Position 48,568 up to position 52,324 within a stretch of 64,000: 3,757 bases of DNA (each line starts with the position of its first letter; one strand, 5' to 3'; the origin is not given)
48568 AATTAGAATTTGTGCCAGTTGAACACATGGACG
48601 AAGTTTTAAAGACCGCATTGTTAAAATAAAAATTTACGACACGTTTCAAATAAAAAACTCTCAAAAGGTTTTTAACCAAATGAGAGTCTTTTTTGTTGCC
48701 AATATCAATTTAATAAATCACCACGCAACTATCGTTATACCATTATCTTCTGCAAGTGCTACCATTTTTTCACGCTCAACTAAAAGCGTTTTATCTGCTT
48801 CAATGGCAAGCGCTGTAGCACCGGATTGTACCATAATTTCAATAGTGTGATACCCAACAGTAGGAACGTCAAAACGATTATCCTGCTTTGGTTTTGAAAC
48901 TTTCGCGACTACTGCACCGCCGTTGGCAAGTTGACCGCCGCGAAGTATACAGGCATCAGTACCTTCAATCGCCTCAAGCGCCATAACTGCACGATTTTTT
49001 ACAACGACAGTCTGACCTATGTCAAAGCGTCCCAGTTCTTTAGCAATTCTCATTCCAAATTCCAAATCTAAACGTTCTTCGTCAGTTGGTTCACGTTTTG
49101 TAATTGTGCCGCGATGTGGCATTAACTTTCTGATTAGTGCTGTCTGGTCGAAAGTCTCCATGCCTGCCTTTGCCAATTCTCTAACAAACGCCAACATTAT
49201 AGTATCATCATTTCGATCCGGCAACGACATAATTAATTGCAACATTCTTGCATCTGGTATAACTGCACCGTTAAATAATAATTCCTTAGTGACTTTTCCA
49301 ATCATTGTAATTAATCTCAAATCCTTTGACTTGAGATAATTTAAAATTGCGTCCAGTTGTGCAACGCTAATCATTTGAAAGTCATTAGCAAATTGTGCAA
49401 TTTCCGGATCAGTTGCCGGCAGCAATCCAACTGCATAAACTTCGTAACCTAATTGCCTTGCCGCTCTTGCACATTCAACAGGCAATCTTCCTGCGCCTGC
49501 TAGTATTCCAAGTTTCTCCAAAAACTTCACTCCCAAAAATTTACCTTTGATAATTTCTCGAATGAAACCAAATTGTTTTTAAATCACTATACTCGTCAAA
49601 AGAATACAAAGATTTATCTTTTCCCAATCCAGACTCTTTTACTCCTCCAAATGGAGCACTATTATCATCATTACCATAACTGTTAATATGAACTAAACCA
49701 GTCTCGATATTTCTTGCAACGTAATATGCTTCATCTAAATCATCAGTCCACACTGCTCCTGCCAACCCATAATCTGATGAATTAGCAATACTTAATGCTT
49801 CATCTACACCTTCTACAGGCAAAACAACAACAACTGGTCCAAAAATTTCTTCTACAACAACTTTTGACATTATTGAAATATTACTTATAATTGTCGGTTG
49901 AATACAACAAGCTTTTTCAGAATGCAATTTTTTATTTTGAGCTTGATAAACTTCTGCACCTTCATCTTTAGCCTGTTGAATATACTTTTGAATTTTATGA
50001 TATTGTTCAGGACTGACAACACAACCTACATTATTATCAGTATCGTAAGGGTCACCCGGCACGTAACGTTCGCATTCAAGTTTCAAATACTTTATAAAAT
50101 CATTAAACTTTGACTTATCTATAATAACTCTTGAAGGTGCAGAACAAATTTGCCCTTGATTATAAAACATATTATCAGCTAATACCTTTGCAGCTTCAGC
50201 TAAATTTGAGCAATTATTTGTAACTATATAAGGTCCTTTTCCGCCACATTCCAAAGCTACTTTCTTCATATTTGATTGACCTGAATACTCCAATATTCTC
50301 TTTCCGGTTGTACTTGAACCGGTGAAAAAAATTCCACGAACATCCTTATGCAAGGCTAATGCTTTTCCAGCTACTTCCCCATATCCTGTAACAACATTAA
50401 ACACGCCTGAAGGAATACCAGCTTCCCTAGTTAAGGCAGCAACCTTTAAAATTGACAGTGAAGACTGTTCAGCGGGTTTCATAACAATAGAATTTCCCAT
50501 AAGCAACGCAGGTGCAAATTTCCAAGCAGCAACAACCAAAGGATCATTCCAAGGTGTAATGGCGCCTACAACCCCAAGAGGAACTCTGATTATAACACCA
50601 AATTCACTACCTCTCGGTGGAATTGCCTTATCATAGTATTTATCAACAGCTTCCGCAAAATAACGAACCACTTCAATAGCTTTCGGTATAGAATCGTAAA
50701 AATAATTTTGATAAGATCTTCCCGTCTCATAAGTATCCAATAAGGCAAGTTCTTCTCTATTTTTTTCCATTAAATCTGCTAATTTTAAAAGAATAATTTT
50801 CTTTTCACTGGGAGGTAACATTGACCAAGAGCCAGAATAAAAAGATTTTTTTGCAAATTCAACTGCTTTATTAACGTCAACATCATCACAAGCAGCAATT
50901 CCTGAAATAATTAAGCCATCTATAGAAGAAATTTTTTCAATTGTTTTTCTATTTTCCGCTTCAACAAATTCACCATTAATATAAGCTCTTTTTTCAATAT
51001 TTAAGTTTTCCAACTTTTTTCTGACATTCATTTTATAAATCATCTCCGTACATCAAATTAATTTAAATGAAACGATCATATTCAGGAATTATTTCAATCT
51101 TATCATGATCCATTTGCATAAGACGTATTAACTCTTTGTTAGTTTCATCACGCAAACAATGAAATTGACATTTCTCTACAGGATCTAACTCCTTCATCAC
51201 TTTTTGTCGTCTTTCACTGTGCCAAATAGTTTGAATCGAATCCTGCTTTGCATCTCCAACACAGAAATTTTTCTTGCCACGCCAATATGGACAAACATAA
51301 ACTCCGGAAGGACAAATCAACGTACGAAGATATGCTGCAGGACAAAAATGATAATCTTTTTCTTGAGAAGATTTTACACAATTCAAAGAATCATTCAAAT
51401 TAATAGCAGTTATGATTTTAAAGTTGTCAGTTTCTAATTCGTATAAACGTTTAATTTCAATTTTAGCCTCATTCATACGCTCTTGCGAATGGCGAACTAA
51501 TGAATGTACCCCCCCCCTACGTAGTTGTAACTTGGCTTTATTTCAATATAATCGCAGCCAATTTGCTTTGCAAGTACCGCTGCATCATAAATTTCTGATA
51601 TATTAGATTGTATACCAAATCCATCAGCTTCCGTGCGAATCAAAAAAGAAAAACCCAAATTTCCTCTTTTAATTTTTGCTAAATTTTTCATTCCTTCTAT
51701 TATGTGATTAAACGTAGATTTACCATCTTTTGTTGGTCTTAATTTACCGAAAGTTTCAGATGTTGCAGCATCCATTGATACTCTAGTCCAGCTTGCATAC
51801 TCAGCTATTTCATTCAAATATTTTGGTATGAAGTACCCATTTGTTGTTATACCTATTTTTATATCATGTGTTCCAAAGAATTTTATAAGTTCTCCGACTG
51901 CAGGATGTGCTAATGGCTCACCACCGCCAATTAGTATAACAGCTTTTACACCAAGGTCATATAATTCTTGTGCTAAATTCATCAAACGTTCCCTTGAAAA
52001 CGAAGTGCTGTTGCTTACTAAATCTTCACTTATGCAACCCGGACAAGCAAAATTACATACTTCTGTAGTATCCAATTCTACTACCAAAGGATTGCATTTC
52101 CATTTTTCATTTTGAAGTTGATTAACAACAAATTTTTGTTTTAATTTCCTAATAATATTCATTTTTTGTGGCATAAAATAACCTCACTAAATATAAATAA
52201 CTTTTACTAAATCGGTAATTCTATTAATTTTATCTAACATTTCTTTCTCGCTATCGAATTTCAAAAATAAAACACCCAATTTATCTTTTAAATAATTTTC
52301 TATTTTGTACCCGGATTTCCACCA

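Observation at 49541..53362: ATP-grasp / radical-SAM / aldehyde-dehydrogenase cassette embedded inside the lipid A operon (between lpxA and lpxI)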

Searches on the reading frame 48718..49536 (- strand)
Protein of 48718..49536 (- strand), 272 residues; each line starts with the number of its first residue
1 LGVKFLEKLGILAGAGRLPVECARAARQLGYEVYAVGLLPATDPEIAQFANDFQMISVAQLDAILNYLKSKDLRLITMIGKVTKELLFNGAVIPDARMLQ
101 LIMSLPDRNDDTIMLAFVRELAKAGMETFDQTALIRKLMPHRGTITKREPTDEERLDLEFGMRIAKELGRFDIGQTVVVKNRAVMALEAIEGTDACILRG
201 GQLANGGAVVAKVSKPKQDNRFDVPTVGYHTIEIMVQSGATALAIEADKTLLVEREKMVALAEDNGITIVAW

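Call 4: search_protein_families(library=pfam, proteins=[window:48718-49536:-], max_evalue=0.01)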
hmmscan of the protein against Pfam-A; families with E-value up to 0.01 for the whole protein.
window:48718-49536:- (272 aa): 2 families
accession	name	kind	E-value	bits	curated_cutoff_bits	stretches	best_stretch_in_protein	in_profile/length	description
PF06230.17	LpxI_C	-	6.9e-50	168.7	25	1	142-270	2-131/131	LpxI C-terminal domain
PF17930.7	LpxI_N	-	1.1e-34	119.6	25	1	8-138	1-129/129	LpxI N-terminal domain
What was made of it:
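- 48718..49536 (-): lpxI (UDP-2,3-diacylglucosamine hydrolase). PF17930 119.6 bits and PF06230 168.7 bits (call 4).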

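Call 6: search_protein_families(library=ncbifam, proteins=[window:48718-49536:-], max_evalue=0.001)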
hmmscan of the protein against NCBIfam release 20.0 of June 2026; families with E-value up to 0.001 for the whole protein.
window:48718-49536:- (272 aa): 1 family
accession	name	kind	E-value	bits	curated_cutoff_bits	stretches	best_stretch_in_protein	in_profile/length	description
NF047836.1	UDPdiagluDHLpxI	equivalog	4.6e-39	134.4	400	1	8-270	1-270/275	UDP-2,3-diacylglucosamine diphosphatase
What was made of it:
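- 48718..49536 (-): The NCBIfam LpxI score of 134 bits is below the cutoff of 400 (call 6).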

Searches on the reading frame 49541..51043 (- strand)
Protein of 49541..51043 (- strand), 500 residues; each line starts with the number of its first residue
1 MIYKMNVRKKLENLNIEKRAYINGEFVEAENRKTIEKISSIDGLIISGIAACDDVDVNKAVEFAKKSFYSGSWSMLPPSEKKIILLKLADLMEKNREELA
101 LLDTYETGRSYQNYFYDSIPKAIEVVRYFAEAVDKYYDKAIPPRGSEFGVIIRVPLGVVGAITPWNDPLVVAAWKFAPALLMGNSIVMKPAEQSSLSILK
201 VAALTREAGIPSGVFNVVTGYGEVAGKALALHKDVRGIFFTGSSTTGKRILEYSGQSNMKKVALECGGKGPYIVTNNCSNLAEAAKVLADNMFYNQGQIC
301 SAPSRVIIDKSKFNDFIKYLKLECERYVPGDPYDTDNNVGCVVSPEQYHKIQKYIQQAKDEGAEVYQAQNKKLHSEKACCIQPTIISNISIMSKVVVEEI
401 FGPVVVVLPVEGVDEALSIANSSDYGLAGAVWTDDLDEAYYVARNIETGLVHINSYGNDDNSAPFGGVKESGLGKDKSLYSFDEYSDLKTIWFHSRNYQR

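Call 4: search_protein_families(library=pfam, proteins=[window:49541-51043:-], max_evalue=0.01)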
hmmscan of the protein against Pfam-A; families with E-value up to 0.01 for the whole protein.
window:49541-51043:- (500 aa): 2 families
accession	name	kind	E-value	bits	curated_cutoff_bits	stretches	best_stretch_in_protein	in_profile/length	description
PF00171.27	Aldedh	-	1.5e-146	489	23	1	26-491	1-461/461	Aldehyde dehydrogenase family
PF05893.19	LuxC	-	0.0014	18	21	1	151-328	84-263/401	Acyl-CoA reductase (LuxC)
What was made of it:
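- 49541..51043 (-): NAD(P)-dependent aldehyde dehydrogenase (496-500 aa), PuuC/KauB/AldC-like. PF00171, 489 bits (call 4).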

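Call 6: search_protein_families(library=ncbifam, proteins=[window:49541-51043:-], max_evalue=0.001)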
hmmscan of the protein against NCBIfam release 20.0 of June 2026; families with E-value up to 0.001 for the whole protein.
window:49541-51043:- (500 aa): 43 families (the best 25 are shown)
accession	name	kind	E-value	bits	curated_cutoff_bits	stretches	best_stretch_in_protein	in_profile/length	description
NF007352.0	PRK09847.1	equivalog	1.9e-148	495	850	1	9-493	11-491/495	aldehyde dehydrogenase PuuC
TIGR01804.1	BADH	equivalog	3e-125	418.3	668.6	1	21-489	1-467/467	betaine-aldehyde dehydrogenase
TIGR02299.1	HpaE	equivalog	2.7e-122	408.9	638.35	1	20-495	3-478/488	5-carboxymethyl-2-hydroxymuconate semialdehyde dehydrogenase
NF009725.0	PRK13252.1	equivalog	5e-120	401.2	593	1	17-496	6-482/488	betaine-aldehyde dehydrogenase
NF045735.1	PaDhStyDPseudo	equivalog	6.3e-115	384.6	850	1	17-491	2-479/483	phenylacetaldehyde dehydrogenase StyD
NF045736.1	PaDhStyDRhodo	equivalog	6.6e-114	381.1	800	1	19-476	4-460/479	phenylacetaldehyde dehydrogenase StyD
NF010000.0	PRK13473.1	subfamily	3.6e-113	378.7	615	1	18-493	3-472/475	aminobutyraldehyde dehydrogenase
NF050026.1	AcaldDHExaC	equivalog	7.1e-109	364.7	900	1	17-491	15-491/503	acetaldehyde dehydrogenase ExaC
TIGR03216.1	OH_muco_semi_DH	equivalog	3.2e-104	349.2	693.25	1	19-492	2-478/481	2-hydroxymuconic semialdehyde dehydrogenase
NF042993.1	AlphKGSA_gudD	equivalog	2.2e-98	330.1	770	1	19-491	5-478/481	alpha-ketoglutaric semialdehyde dehydrogenase GucD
TIGR01780.1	SSADH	subfamily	3.7e-98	329.3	646.35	1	43-489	7-448/448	succinate-semialdehyde dehydrogenase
NF040648.1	lactal_redase_Meth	equivalog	1.4e-95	321.1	650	1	21-493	2-462/463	lactaldehyde dehydrogenase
NF006916.0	PRK09407.1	equivalog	8.7e-92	308.4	521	1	26-491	27-490/526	succinic semialdehyde dehydrogenase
NF052305.1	DioxValDhHalo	equivalog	3.4e-90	303.3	750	1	17-472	4-458/483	2,5-dioxovalerate dehydrogenase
NF007497.0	PRK10090.1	equivalog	1.7e-83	281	500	1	17-493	6-477/480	aldehyde dehydrogenase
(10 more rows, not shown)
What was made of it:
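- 49541..51043 (-): The best NCBIfam match is PuuC at 495 bits, below its cutoff of 850 (call 6).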

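Call 9: search_solved_structures(query=window:49541-51043:-, max_evalue=1e-50)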
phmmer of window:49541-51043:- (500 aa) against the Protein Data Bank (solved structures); distinct sequences matched with E-value up to 1e-50: 165 (the best 60 are shown).
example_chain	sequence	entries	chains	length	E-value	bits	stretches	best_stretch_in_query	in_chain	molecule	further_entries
6b4r_A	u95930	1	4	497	1.4e-133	449.9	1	10-493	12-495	KauB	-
5iuu_A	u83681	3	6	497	5.8e-131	441.3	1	8-493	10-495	Aldehyde dehydrogenase family protein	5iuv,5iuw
7jso_A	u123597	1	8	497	1e-129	437.2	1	8-493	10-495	Aldehyde dehydrogenase family protein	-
4lih_A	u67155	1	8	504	9.4e-122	410.9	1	9-491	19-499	Gamma-glutamyl-gamma-aminobutyraldehyde dehydrogenase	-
7uyy_A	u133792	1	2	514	1.3e-119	403.8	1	13-494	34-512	Aldehyde dehydrogenase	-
5gtk_A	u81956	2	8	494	1.3e-106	361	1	8-494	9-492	Betaine-aldehyde dehydrogenase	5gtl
5gt6_A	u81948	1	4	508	1.3e-106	361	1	7-494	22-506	Betaine-aldehyde dehydrogenase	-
4qf6_A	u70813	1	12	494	6.3e-106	358.7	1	8-494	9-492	Aldehyde dehydrogenase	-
4qet_A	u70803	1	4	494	1.2e-105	357.8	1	8-494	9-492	Aldehyde dehydrogenase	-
7rad_A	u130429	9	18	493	1.7e-104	354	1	19-492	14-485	Aldehyde dehydrogenase X, mitochondrial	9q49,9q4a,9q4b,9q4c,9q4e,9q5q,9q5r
7mjc_A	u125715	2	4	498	1.7e-104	354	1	19-492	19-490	Aldehyde dehydrogenase X, mitochondrial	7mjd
1bi9_A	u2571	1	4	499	3.3e-103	349.8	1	13-492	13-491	RETINAL DEHYDROGENASE TYPE II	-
9r6n_A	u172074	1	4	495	1.6e-102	347.5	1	13-492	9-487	Retinal dehydrogenase 2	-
6alj_A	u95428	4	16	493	1.7e-102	347.4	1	13-492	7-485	Aldehyde dehydrogenase 1A2 | Retinal dehydrogenase 2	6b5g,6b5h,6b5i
4x2q_A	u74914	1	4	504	1.7e-102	347.4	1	13-492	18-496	Retinal dehydrogenase 2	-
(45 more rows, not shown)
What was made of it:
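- The ALDH is closest to dehydrogenases for small aliphatic and amino aldehydes (calls 6, 9). The ALDH's best matches are PuuC and KauB (calls 6, 9).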

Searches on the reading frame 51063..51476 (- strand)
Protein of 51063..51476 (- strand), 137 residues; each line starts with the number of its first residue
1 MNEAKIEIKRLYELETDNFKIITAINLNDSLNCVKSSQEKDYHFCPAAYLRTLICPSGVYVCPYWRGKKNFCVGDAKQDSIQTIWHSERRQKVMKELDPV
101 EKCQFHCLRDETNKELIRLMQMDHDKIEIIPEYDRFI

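Call 4: search_protein_families(library=pfam, proteins=[window:51063-51476:-], max_evalue=0.01)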
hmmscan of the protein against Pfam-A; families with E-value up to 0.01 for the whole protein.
window:51063-51476:- (137 aa): 1 family
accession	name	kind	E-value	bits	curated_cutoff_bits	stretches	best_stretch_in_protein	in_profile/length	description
PF13186.11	SPASM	-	5.4e-06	27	21.5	1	59-107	16-66/67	Iron-sulfur cluster-binding domain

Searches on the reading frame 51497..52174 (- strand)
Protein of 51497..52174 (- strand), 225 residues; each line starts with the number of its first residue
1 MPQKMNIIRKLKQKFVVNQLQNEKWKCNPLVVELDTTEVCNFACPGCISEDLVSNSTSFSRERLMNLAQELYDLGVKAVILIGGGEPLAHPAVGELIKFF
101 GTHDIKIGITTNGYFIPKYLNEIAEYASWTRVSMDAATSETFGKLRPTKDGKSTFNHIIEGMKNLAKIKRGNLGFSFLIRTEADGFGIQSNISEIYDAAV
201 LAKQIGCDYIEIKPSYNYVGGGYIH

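Call 4: search_protein_families(library=pfam, proteins=[window:51497-52174:-], max_evalue=0.01)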
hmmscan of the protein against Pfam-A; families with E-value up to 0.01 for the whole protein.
window:51497-52174:- (225 aa): 2 families
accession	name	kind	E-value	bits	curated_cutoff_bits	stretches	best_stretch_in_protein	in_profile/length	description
PF04055.27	Radical_SAM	-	7.9e-20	72.1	29.5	1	36-182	3-154/166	Radical SAM superfamily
PF13353.11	Fer4_12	-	0.00026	21.8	22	1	39-136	14-115/137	4Fe-4S single cluster domain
